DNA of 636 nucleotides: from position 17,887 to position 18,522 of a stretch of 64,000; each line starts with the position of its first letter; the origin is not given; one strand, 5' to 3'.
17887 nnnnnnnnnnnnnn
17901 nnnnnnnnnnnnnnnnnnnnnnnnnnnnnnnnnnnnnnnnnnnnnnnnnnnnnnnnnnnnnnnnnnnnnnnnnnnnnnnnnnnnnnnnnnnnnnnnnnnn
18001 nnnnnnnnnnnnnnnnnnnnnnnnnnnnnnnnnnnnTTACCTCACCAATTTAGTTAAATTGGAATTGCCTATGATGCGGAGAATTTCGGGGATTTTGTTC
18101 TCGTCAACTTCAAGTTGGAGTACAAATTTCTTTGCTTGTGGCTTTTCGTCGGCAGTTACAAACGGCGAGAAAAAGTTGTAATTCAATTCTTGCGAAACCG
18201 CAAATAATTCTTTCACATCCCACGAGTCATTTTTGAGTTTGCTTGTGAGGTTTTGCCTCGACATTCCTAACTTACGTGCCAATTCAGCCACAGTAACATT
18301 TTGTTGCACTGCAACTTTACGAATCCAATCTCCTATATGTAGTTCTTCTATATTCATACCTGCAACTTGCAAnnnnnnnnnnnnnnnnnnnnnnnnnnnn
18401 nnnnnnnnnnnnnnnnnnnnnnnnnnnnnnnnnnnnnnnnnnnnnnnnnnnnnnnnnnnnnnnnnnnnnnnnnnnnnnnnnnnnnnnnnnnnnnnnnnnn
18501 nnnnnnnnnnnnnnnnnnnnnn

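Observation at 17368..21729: A 4.3-kb AT-rich accessory island between tadA and skp, bounded by a decayed duplicate of the tadA 3' end, with no integrase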

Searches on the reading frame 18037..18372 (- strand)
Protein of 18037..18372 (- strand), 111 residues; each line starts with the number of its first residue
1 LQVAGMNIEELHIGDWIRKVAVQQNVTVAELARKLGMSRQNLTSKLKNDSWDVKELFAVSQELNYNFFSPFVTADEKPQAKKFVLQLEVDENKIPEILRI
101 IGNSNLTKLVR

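Call 6: search_protein_families(library=pfam, proteins=[window:18037-18372:-], max_evalue=0.01)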
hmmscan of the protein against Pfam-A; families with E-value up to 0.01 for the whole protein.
window:18037-18372:- (111 aa): 6 families
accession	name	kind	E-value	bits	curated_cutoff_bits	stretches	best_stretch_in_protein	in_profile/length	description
PF13443.12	HTH_26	-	0.0002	22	22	1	17-64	2-51/63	Cro/C1-type HTH DNA-binding domain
PF00165.29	HTH_AraC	-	0.00079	19.9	26.6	1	23-48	6-31/42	Bacterial regulatory helix-turn-helix proteins, AraC family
PF01381.28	HTH_3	-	0.0016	18.9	23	1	17-44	1-28/55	Helix-turn-helix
PF12802.13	MarR_2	-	0.0018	18.8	27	1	24-47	18-42/61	MarR family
PF06892.16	Phage_CP76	-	0.0029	17.9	26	1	16-49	6-39/146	Phage regulatory protein CII (CP76)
PF02954.25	HTH_8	-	0.0041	17.3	22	1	28-47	21-40/42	Bacterial regulatory protein, Fis family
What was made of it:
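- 18037..18357 (-): 106-aa Cro/C1-type HTH regulator, the most conserved gene of the islet. Weak HTH_26/HTH_3 hits (call 6).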

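Call 29: search_protein_families(library=ncbifam, proteins=[window:18037-18357:-], max_evalue=0.01)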
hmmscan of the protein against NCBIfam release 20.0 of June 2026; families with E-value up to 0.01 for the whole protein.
window:18037-18357:- (106 aa): 0 families

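Call 31: find_encoding_contigs(protein=window:18037-18357:-, flank=8000, max_places=10)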
Protein window:18037-18357:- (106 aa): 22 contigs read that carry it; 10 places shown.
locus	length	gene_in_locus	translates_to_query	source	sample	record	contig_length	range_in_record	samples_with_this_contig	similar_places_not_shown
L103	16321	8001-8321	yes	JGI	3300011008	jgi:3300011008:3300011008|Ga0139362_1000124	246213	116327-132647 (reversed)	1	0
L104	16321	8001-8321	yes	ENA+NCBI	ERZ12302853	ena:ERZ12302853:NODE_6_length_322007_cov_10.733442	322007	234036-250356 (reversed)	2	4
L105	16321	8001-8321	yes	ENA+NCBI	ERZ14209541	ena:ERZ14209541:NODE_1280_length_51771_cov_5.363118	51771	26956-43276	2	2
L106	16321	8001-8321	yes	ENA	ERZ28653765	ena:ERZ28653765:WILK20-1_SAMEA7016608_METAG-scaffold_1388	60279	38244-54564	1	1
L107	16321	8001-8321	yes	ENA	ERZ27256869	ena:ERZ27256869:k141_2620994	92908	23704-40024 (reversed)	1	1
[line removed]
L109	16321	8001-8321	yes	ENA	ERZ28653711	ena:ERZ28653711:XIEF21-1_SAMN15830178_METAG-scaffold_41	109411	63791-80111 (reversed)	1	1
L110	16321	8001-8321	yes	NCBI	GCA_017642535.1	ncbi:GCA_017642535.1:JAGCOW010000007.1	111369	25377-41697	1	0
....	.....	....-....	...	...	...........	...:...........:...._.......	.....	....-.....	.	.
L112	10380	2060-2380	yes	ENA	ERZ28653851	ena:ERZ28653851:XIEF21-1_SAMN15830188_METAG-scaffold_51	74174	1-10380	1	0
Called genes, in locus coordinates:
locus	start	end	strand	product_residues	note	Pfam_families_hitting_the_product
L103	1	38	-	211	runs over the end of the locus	PF00156:Pribosyltran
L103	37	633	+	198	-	PF00293:NUDIX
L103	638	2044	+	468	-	PF00245:Alk_phosphatase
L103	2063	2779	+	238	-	PF00515:TPR_1 (faint), PF07719:TPR_2 (faint), PF13181:TPR_8 (faint), PF13414:TPR_11 (faint), PF13428:TPR_14 (faint)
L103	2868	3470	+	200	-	PF00677:Lum_binding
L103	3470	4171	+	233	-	PF18912:DZR_2 (weak), PF00156:Pribosyltran (faint)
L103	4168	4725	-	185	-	PF02441:Flavoprotein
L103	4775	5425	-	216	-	PF03938:OmpH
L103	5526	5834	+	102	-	-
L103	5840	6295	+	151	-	PF01797:Y1_Tnp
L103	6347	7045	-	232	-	-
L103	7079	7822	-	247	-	-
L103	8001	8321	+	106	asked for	-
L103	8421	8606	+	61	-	-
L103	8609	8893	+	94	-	PF09827:CRISPR_Cas2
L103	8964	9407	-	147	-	PF00383:dCMP_cyt_deam_1, PF14437:MafB19-deam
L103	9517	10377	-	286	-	-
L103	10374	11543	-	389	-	PF07719:TPR_2 (faint)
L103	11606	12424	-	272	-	-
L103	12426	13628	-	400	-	-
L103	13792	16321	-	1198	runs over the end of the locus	PF02574:S-methyl_trans, PF00809:Pterin_bind, PF02607:B12-binding_2, PF02310:B12-binding, PF02965:Met_synt_B12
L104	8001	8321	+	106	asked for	-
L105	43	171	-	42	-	-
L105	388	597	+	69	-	PF13560:HTH_31, PF12844:HTH_19 (weak), PF13443:HTH_26, PF01381:HTH_3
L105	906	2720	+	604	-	PF01136:Peptidase_U32, PF12392:DUF3656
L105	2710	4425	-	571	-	PF16342:DUF4972 (faint), PF18998:Flg_new_2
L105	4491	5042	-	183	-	PF02441:Flavoprotein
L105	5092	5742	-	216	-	PF03938:OmpH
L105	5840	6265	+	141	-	-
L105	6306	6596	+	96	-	PF04221:RelB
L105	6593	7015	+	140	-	PF13470:PIN_3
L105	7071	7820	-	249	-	-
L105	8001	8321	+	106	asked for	-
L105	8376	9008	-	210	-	-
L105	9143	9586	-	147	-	PF00383:dCMP_cyt_deam_1, PF14437:MafB19-deam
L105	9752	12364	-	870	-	PF00133:tRNA-synt_1, PF09334:tRNA-synt_1g, PF00133:tRNA-synt_1, PF13603:tRNA-synt_1_2, PF00133:tRNA-synt_1 (weak), PF08264:Anticodon_1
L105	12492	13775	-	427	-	-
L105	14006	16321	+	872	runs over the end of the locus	PF13424:TPR_12 (weak), PF13424:TPR_12, PF00515:TPR_1 (weak), PF13424:TPR_12 (weak), PF24885:TPR_NPHP3, PF13424:TPR_12, PF00515:TPR_1 (weak), PF07228:SpoIIE, +10 more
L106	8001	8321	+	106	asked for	-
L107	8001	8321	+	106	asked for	-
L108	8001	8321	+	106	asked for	-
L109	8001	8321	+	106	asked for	-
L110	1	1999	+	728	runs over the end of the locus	PF07676:PD40 (faint), PF00691:OmpA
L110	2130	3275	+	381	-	PF02065:Melibiase, PF16499:Melibiase_2, PF17801:Melibiase_C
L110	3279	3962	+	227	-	PF00293:NUDIX, PF19368:WHD_AraR, PF21906:WHD_NrtR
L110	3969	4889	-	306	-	PF06574:FAD_syn, PF01687:Flavokinase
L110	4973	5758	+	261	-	PF01755:Glyco_transf_25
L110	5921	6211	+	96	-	PF04221:RelB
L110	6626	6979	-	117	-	-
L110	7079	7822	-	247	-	-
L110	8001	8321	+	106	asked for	-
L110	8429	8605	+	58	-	-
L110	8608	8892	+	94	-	PF09827:CRISPR_Cas2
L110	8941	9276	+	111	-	PF04237:YjbR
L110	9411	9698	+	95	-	-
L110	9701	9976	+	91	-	PF06961:DUF1294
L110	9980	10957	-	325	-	PF01207:Dus, PF04131:NanE (weak)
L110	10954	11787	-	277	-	PF00575:S1 (faint), PF13509:S1_2, PF17783:WHD_CvfB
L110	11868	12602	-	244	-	PF02578:Cu-oxidase_4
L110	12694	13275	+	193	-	PF13580:SIS_2, PF01380:SIS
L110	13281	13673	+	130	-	PF09345:SiaC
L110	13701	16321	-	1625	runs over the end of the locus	PF19408:PKD_6 (faint), PF00801:PKD (weak), PF18911:PKD_4, PF00801:PKD, PF18911:PKD_4, PF13585:CHU_C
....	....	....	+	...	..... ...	-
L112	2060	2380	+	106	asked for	-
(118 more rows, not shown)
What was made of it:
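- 18037..18357 (-): The identical protein is on record in 111 collection blocks (22 contigs read; call 31).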

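Call 42: find_encoding_contigs(protein=L105:9143-9586:-, flank=10000, max_places=10)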
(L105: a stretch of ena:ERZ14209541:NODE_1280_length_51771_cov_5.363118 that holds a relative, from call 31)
Protein L105:9143-9586:- (147 aa): 23 contigs read that carry it; 10 places shown.
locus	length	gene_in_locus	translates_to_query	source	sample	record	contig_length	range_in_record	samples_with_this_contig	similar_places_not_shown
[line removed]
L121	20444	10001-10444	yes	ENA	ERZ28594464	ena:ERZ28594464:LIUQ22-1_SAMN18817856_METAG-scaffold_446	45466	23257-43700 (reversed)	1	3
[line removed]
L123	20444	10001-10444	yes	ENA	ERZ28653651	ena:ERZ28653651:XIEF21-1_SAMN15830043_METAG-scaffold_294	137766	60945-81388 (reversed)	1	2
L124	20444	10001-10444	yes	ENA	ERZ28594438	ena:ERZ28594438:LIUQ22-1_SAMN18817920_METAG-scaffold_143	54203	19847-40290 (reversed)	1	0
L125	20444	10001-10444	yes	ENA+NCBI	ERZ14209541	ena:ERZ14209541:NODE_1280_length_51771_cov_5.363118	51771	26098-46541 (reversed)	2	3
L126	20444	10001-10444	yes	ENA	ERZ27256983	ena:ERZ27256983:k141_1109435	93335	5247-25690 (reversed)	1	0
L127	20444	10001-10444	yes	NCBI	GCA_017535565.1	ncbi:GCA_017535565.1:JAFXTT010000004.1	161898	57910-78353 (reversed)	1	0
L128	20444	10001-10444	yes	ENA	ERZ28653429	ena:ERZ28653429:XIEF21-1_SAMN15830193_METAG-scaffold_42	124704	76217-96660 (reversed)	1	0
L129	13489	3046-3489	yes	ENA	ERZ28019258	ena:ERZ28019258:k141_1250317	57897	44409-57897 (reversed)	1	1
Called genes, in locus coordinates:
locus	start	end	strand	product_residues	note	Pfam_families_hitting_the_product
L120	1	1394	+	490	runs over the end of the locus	PF00089:Trypsin, PF13365:Trypsin_2, PF00595:PDZ, PF13180:PDZ_2, PF17820:PDZ_6, PF12812:PDZ_1 (weak)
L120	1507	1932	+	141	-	PF22544:HYDIN_VesB_CFA65-like_Ig, PF07610:DUF1573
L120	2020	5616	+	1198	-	PF02574:S-methyl_trans, PF00809:Pterin_bind, PF02607:B12-binding_2, PF02310:B12-binding, PF02965:Met_synt_B12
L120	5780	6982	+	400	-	-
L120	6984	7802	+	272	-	-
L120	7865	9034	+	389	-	PF07719:TPR_2 (faint)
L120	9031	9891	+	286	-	-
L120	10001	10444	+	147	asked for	PF00383:dCMP_cyt_deam_1, PF14437:MafB19-deam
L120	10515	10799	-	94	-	PF09827:CRISPR_Cas2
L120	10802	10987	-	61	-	-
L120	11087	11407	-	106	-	-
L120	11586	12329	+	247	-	-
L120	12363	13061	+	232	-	-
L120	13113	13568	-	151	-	PF01797:Y1_Tnp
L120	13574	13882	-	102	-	-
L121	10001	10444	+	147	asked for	PF00383:dCMP_cyt_deam_1, PF14437:MafB19-deam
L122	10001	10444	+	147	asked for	PF00383:dCMP_cyt_deam_1, PF14437:MafB19-deam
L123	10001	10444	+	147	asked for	PF00383:dCMP_cyt_deam_1, PF14437:MafB19-deam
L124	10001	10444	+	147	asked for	PF00383:dCMP_cyt_deam_1, PF14437:MafB19-deam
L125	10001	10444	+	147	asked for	PF00383:dCMP_cyt_deam_1, PF14437:MafB19-deam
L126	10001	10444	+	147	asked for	PF00383:dCMP_cyt_deam_1, PF14437:MafB19-deam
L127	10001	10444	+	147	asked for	PF00383:dCMP_cyt_deam_1, PF14437:MafB19-deam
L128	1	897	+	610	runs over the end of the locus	-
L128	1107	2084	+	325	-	-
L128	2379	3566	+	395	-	-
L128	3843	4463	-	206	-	PF13508:Acetyltransf_7 (weak)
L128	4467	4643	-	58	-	-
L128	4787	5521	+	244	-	-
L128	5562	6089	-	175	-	PF14512:TM1586_NiRdase (weak), PF00881:Nitroreductase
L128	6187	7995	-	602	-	PF00209:SNF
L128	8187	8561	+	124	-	PF01381:HTH_3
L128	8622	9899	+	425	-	PF13657:Couple_hipA, PF07804:HipA_C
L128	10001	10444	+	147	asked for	PF00383:dCMP_cyt_deam_1, PF14437:MafB19-deam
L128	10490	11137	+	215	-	PF03938:OmpH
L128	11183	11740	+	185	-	PF02441:Flavoprotein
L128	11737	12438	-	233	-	PF18912:DZR_2 (faint)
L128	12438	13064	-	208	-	PF00677:Lum_binding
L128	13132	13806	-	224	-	PF13414:TPR_11 (faint), PF07719:TPR_2 (faint)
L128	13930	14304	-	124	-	PF09345:SiaC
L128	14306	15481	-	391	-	PF19788:DUF6272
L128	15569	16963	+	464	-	PF28492:Beta_helix_4 (weak)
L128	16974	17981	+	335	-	PF03372:Exo_endo_phos (weak), PF19580:Exo_endo_phos_3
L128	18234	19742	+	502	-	PF02874:ATP-synt_ab_N, PF00006:ATP-synt_ab, PF22919:ATP-synt_VA_C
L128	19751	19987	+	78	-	PF02823:ATP-synt_DE_N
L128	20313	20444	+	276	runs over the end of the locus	PF02498:Bro-N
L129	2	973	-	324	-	?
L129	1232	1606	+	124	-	PF01381:HTH_3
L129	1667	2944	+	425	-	PF13657:Couple_hipA, PF07804:HipA_C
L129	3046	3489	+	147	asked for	PF00383:dCMP_cyt_deam_1, PF14437:MafB19-deam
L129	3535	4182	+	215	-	PF03938:OmpH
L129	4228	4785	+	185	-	PF02441:Flavoprotein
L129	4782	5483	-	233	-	PF18912:DZR_2 (faint)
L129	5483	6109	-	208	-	PF00677:Lum_binding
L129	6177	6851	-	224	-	PF13414:TPR_11 (faint), PF07719:TPR_2 (faint)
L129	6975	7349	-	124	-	PF09345:SiaC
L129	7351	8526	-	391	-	PF19788:DUF6272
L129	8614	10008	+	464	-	PF28492:Beta_helix_4 (weak)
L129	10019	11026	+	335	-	PF03372:Exo_endo_phos (weak), PF19580:Exo_endo_phos_3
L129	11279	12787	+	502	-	PF02874:ATP-synt_ab_N, PF00006:ATP-synt_ab, PF22919:ATP-synt_VA_C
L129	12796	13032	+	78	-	PF02823:ATP-synt_DE_N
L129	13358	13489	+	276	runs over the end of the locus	PF02498:Bro-N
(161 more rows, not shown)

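Call 43: find_encoding_contigs(protein=L103:8964-9407:-, flank=10000, max_places=10)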
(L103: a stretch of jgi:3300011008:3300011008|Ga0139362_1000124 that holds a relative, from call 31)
Protein L103:8964-9407:- (147 aa): 23 contigs read that carry it; 10 places shown.
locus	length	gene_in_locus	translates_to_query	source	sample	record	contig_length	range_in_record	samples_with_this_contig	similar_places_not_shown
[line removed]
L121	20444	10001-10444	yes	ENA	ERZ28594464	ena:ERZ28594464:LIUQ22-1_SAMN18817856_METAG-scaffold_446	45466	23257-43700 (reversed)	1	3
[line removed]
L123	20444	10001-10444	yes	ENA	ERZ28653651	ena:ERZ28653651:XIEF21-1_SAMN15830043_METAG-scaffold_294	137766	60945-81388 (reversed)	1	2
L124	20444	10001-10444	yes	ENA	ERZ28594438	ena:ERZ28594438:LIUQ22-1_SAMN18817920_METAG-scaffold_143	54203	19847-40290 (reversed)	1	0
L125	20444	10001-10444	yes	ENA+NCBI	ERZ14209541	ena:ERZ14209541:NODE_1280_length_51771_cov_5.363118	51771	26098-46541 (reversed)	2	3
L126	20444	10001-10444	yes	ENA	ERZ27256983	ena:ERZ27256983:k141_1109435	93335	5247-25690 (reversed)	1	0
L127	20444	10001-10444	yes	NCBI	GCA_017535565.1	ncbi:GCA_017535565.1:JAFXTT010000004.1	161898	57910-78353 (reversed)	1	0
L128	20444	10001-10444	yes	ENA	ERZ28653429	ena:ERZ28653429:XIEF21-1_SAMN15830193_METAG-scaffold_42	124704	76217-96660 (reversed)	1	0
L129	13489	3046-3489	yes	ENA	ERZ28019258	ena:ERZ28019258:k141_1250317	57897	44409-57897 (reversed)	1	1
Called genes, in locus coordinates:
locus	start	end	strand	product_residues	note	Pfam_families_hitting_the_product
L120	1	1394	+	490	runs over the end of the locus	PF00089:Trypsin, PF13365:Trypsin_2, PF00595:PDZ, PF13180:PDZ_2, PF17820:PDZ_6, PF12812:PDZ_1 (weak)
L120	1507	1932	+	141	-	PF22544:HYDIN_VesB_CFA65-like_Ig, PF07610:DUF1573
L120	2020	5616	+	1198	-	PF02574:S-methyl_trans, PF00809:Pterin_bind, PF02607:B12-binding_2, PF02310:B12-binding, PF02965:Met_synt_B12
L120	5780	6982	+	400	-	-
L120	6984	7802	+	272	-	-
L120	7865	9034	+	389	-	PF07719:TPR_2 (faint)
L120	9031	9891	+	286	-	-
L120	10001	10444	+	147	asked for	PF00383:dCMP_cyt_deam_1, PF14437:MafB19-deam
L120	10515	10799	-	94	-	PF09827:CRISPR_Cas2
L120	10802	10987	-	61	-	-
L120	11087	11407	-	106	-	-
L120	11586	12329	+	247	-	-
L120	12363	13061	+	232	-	-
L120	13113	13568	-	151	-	PF01797:Y1_Tnp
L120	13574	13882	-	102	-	-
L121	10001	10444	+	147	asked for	PF00383:dCMP_cyt_deam_1, PF14437:MafB19-deam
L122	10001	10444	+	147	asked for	PF00383:dCMP_cyt_deam_1, PF14437:MafB19-deam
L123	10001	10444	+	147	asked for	PF00383:dCMP_cyt_deam_1, PF14437:MafB19-deam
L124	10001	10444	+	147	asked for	PF00383:dCMP_cyt_deam_1, PF14437:MafB19-deam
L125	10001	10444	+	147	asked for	PF00383:dCMP_cyt_deam_1, PF14437:MafB19-deam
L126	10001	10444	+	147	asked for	PF00383:dCMP_cyt_deam_1, PF14437:MafB19-deam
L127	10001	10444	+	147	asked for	PF00383:dCMP_cyt_deam_1, PF14437:MafB19-deam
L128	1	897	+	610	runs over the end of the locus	-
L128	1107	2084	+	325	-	-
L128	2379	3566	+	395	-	-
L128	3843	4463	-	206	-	PF13508:Acetyltransf_7 (weak)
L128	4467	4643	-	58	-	-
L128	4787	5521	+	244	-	-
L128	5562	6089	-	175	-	PF14512:TM1586_NiRdase (weak), PF00881:Nitroreductase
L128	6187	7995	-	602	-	PF00209:SNF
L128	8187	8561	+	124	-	PF01381:HTH_3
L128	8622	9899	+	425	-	PF13657:Couple_hipA, PF07804:HipA_C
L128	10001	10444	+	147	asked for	PF00383:dCMP_cyt_deam_1, PF14437:MafB19-deam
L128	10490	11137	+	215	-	PF03938:OmpH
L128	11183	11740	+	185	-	PF02441:Flavoprotein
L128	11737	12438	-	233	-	PF18912:DZR_2 (faint)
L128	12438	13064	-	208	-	PF00677:Lum_binding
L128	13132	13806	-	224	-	PF13414:TPR_11 (faint), PF07719:TPR_2 (faint)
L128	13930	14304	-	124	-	PF09345:SiaC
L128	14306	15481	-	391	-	PF19788:DUF6272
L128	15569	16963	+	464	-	PF28492:Beta_helix_4 (weak)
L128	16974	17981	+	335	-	PF03372:Exo_endo_phos (weak), PF19580:Exo_endo_phos_3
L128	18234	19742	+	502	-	PF02874:ATP-synt_ab_N, PF00006:ATP-synt_ab, PF22919:ATP-synt_VA_C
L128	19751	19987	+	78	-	PF02823:ATP-synt_DE_N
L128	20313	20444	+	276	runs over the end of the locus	PF02498:Bro-N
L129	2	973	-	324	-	?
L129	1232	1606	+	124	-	PF01381:HTH_3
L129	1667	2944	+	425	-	PF13657:Couple_hipA, PF07804:HipA_C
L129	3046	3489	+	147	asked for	PF00383:dCMP_cyt_deam_1, PF14437:MafB19-deam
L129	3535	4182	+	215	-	PF03938:OmpH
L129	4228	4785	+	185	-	PF02441:Flavoprotein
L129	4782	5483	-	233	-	PF18912:DZR_2 (faint)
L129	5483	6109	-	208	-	PF00677:Lum_binding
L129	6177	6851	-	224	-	PF13414:TPR_11 (faint), PF07719:TPR_2 (faint)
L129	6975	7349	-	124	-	PF09345:SiaC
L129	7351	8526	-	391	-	PF19788:DUF6272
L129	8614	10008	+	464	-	PF28492:Beta_helix_4 (weak)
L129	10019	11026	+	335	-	PF03372:Exo_endo_phos (weak), PF19580:Exo_endo_phos_3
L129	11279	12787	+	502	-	PF02874:ATP-synt_ab_N, PF00006:ATP-synt_ab, PF22919:ATP-synt_VA_C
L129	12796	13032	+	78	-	PF02823:ATP-synt_DE_N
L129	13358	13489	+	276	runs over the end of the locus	PF02498:Bro-N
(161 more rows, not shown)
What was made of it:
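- Tried and rejected: One look-up repeated an identical TadA protein (call 43).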

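Call 49: search_protein_families(library=padloc, proteins=[window:18037-18357:-], max_evalue=0.01)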
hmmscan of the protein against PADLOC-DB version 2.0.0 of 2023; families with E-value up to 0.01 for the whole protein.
window:18037-18357:- (106 aa): 2 families
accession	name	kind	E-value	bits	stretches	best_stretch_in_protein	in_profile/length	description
PDLC04775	PDC-M69A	-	0.0022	16.5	1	7-88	7-89/113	-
PDLC02926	HTH_VI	-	0.0068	14.6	1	8-38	2-32/92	-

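Call 59: find_homologous_proteins(query=window:18037-18357:-, max_evalue=0.001)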
Query window:18037-18357:- (106 aa): 14 proteins with E <= 0.001 among 15 candidates.
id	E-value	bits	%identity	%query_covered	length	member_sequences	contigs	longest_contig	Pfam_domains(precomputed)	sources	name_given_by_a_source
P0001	2.1e-61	222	100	100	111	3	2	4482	-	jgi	-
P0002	2.8e-60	219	98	100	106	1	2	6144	-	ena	-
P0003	2.9e-60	218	98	100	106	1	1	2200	-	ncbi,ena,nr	ncbi:MAG: hypothetical protein J6V74_06940 [Bacteroidales bacterium]|nr:hypothetical protein [Bacter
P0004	8.6e-60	217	97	100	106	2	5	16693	-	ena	-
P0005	8.5e-59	214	99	100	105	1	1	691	-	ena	-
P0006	1.6e-56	206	95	100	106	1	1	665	-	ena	-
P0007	1.7e-56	206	90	100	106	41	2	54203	-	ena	-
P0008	1.0e-53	198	89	100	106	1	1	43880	-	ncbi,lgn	-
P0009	6.4e-53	195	87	100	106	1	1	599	-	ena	-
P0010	1.0e-52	194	88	100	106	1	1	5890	-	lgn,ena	-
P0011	1.3e-52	194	88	100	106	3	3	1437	-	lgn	-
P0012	1.5e-47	178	100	80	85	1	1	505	-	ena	-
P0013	5.1e-39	150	84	75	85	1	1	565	-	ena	-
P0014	7.5e-29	118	88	60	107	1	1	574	-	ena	-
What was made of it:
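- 18037..18357 (-): Homologs form only 14 clusters, all at least 84% identical (call 59).
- Tried and rejected: The family is narrow, at least 84% identical (call 59).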

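Call 60: find_encoding_contigs(protein=P0008, flank=10000, max_places=5)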
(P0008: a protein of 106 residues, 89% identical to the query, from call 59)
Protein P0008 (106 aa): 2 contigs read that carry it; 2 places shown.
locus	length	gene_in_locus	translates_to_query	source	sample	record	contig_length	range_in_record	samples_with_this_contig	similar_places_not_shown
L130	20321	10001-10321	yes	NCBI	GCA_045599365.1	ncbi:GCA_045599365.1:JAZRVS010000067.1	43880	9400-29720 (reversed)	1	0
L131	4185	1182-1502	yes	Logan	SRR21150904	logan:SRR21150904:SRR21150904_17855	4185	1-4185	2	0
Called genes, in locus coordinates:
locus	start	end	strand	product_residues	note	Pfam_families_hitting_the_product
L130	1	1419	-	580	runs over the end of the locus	PF00916:Sulfate_transp, PF01740:STAS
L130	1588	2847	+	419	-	PF00278:Orn_DAP_Arg_deC, PF02784:Orn_Arg_deC_N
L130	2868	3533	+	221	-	PF02463:SMC_N (weak), PF00005:ABC_tran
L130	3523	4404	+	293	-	PF01551:Peptidase_M23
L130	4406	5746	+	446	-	PF01979:Amidohydro_1, PF12890:DHOase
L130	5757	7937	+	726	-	PF10459:Peptidase_S46, PF13365:Trypsin_2 (faint)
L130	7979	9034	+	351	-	PF01522:Polysacc_deac_1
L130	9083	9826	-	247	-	-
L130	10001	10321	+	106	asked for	-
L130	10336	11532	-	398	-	PF01103:Omp85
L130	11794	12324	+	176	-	PF13302:Acetyltransf_3, PF13420:Acetyltransf_4, PF00583:Acetyltransf_1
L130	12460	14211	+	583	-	PF02690:Na_Pi_cotrans, PF01895:PhoU (weak)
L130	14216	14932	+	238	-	PF01884:PcrB, PF01207:Dus (faint), PF00977:His_biosynth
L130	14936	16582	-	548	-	PF19408:PKD_6 (faint)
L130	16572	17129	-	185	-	PF04542:Sigma70_r2, PF08281:Sigma70_r4_2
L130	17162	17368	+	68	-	-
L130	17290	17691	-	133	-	-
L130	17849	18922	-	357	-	PF17996:CE2_N, PF00657:Lipase_GDSL, PF13472:Lipase_GDSL_2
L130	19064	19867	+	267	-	PF00696:AA_kinase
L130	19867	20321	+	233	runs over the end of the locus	PF07722:Peptidase_C26, PF00117:GATase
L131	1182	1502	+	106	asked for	-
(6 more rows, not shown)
